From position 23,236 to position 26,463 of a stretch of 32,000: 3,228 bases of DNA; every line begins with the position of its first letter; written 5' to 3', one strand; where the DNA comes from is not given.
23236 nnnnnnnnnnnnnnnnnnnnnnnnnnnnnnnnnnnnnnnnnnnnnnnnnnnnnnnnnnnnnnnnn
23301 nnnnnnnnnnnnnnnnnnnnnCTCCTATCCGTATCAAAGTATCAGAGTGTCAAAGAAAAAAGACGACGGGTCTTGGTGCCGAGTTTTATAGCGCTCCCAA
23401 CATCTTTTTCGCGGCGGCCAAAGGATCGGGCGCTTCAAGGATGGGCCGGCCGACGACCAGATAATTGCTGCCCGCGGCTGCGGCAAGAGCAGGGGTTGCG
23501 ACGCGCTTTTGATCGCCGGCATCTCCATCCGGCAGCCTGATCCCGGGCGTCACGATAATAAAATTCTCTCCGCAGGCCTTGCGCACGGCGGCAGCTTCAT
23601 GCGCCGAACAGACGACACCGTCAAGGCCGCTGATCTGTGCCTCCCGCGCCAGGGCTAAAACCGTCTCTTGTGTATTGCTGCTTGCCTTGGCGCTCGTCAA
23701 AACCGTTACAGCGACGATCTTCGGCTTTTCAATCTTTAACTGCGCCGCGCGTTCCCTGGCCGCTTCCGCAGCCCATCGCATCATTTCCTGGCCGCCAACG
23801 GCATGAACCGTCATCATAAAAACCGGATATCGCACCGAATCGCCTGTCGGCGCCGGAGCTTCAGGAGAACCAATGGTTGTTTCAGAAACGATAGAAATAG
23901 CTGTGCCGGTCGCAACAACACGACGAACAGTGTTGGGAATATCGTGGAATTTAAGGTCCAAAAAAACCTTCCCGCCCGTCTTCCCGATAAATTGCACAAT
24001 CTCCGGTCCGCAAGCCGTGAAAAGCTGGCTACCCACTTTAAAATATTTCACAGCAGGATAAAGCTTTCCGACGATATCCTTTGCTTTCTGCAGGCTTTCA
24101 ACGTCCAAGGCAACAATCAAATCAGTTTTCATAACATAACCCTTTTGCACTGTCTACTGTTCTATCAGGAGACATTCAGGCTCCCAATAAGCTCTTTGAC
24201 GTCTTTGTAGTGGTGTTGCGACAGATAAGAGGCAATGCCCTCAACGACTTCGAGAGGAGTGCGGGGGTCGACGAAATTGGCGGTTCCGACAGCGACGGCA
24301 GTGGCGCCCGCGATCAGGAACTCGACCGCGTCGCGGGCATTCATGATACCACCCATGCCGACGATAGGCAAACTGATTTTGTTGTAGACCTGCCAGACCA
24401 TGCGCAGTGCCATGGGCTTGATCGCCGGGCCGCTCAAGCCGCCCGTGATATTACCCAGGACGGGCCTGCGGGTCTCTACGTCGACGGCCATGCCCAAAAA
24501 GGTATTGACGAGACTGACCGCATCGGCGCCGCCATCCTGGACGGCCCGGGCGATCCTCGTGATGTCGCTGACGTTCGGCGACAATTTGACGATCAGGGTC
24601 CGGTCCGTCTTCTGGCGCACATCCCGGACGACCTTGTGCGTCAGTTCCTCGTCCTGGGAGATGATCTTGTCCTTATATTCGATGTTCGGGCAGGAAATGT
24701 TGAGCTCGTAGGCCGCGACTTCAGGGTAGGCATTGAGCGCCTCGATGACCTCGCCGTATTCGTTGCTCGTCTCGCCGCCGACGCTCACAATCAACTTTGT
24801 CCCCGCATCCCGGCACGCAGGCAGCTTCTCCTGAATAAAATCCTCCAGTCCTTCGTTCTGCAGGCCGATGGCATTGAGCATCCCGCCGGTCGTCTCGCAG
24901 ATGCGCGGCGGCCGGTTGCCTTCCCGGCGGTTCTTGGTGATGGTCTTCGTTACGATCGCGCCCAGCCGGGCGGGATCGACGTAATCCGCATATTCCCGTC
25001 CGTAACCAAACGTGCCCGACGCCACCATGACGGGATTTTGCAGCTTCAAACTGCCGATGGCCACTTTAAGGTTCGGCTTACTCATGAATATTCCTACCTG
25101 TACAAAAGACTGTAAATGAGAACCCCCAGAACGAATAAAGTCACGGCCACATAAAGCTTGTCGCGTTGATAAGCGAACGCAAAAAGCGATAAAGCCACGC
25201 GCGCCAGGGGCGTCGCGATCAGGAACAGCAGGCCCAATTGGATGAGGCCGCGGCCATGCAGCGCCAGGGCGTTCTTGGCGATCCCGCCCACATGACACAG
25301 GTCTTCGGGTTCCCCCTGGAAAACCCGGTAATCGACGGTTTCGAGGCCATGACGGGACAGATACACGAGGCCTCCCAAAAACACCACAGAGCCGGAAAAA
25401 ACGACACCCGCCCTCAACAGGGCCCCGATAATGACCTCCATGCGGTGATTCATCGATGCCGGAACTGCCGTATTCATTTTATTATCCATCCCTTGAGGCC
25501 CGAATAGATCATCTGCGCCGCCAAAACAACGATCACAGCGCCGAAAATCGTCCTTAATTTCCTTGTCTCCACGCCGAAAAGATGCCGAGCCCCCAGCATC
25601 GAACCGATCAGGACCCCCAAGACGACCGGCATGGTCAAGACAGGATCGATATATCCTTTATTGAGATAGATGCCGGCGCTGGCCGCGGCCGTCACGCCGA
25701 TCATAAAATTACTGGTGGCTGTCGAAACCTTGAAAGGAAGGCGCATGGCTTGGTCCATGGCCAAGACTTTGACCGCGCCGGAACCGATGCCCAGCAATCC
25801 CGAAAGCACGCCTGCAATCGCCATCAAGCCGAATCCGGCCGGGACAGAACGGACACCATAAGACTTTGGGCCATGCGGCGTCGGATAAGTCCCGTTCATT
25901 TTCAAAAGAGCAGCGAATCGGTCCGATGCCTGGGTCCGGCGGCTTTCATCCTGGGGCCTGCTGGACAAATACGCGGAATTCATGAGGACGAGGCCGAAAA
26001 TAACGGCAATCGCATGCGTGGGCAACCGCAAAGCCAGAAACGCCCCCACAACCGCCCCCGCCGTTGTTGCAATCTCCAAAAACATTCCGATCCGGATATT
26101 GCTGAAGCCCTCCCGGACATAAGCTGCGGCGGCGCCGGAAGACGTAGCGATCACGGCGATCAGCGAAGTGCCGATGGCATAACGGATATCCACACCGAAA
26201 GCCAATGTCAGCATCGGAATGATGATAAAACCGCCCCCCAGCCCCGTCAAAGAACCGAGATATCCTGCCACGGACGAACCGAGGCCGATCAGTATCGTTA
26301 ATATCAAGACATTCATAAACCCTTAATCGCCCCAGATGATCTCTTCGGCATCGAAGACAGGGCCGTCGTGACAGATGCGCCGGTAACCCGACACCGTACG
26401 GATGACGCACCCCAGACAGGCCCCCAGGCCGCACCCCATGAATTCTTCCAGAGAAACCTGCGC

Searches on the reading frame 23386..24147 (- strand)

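Call 82: search_protein_families(library=pfam, proteins=[window:23386-24147:-], max_evalue=0.00001)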
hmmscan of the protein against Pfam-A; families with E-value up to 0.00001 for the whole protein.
window:23386-24147:- (253 aa): 1 family
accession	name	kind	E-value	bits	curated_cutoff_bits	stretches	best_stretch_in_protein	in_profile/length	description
PF00215.30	OMPdecase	-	2e-52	178.7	27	2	111-249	81-221/221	Orotidine 5'-phosphate decarboxylase / HUMPS family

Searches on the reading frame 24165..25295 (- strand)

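Call 82: search_protein_families(library=pfam, proteins=[window:24165-25295:-], max_evalue=0.00001)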
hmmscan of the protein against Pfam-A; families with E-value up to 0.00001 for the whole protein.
window:24165-25295:- (376 aa): 2 families
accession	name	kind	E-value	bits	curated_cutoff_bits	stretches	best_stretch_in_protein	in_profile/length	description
PF01180.27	DHO_dh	-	4.3e-76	256.3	27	1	76-358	2-291/291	Dihydroorotate dehydrogenase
PF03060.21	NMO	-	1e-05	25.6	28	0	280-339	163-224/331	Nitronate monooxygenase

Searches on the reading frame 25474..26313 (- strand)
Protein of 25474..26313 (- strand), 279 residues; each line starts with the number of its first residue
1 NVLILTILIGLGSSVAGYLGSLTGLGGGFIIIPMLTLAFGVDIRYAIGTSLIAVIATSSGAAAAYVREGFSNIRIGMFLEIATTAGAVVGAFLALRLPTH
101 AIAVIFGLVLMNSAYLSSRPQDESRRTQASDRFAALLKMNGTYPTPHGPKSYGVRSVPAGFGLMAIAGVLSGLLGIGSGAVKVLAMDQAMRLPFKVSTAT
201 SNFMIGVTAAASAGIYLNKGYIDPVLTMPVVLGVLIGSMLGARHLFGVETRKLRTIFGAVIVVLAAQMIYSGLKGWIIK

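Call 82: search_protein_families(library=pfam, proteins=[window:25474-26313:-], max_evalue=0.00001)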
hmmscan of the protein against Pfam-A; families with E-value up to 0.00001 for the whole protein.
window:25474-26313:- (279 aa): 1 family
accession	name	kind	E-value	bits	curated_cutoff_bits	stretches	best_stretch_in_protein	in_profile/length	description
PF01925.25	TauE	-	5.7e-47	160.8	32.6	1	12-268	4-237/237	Sulfite exporter TauE/SafE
